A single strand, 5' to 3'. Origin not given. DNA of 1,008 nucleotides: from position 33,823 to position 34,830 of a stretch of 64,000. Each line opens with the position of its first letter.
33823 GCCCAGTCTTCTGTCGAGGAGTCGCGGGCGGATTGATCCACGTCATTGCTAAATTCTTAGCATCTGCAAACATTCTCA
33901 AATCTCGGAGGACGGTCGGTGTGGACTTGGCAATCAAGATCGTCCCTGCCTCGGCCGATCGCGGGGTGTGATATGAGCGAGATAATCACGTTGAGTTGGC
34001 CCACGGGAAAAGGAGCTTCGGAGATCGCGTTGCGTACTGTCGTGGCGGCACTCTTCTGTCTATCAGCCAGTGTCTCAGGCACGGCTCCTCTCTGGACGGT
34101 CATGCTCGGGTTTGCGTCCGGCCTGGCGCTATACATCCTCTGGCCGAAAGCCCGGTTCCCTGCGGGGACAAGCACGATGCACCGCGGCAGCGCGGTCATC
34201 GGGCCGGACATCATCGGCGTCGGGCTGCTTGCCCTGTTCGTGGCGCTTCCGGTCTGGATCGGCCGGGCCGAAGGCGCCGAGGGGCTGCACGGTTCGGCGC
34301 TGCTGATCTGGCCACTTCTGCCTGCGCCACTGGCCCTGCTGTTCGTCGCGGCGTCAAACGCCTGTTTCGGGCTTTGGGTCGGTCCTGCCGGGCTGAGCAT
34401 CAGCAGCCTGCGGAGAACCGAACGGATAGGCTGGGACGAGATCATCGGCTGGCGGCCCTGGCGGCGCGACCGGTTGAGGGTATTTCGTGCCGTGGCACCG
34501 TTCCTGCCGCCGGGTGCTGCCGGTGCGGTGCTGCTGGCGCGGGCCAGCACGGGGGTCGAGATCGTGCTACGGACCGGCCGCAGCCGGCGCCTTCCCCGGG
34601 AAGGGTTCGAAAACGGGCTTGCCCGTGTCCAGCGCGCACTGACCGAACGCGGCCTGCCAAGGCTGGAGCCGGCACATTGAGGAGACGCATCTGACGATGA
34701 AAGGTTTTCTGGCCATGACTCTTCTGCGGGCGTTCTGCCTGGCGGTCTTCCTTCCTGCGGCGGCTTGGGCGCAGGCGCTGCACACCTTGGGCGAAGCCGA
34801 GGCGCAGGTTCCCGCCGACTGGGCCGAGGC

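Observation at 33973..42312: Five-gene operon of giant signal-peptide proteins with no recognisable domains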

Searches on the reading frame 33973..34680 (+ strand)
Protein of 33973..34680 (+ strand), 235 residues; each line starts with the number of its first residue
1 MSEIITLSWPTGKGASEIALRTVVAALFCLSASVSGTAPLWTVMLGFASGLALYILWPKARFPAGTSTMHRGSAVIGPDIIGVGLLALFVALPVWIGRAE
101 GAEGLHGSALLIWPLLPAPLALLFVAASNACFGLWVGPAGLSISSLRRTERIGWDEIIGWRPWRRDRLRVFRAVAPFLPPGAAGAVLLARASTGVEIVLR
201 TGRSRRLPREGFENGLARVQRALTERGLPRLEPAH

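Call 4: search_protein_families(library=pfam, proteins=[window:33973-34680:+], max_evalue=1)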
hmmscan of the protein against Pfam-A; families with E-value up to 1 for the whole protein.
window:33973-34680:+ (235 aa): 1 family
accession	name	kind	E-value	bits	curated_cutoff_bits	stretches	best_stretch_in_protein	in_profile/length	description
PF10756.15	bPH_6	-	0.0051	17.2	22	1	136-227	6-71/73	Bacterial PH domain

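Call 5: search_protein_families(library=ncbifam, proteins=[window:33973-34680:+], max_evalue=1)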
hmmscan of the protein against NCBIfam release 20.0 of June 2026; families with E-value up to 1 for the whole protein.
window:33973-34680:+ (235 aa): 0 families

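Call 7: search_protein_families(library=padloc, proteins=[window:33973-34680:+], max_evalue=1)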
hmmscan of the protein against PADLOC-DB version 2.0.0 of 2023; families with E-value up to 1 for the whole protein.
window:33973-34680:+ (235 aa): 0 families

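Call 78: search_protein_families(library=pfam, alignment_id=A5, max_evalue=1)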
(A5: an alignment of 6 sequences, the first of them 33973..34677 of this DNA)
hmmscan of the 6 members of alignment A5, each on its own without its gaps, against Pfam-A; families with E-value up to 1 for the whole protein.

A. member 1, window:33973-34677:+ (235 aa): 1 family
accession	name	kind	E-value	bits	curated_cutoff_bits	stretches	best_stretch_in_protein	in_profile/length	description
PF10756.15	bPH_6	-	0.0051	17.2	22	1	136-227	6-71/73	Bacterial PH domain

B. families by the number of members that match (of 6 scanned): 2 families
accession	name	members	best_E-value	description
PF10756.15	bPH_6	4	0.00042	Bacterial PH domain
PF16907.10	Caskin-Pro-rich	1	0.32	Proline rich region of Caskin proteins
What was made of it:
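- On Bacterial PH domain (bPH_6, PF10756) (for A): The hit recurs below threshold in 4 of 6 homologues, best E=4e-4 (call 78), so the resemblance is probably real.
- Closest known: Bacterial PH-domain membrane proteins. Same: A has N-terminal transmembrane helices followed by a PH-like domain. bPH_6 is hit in 4 of 6 homologues (call 78).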
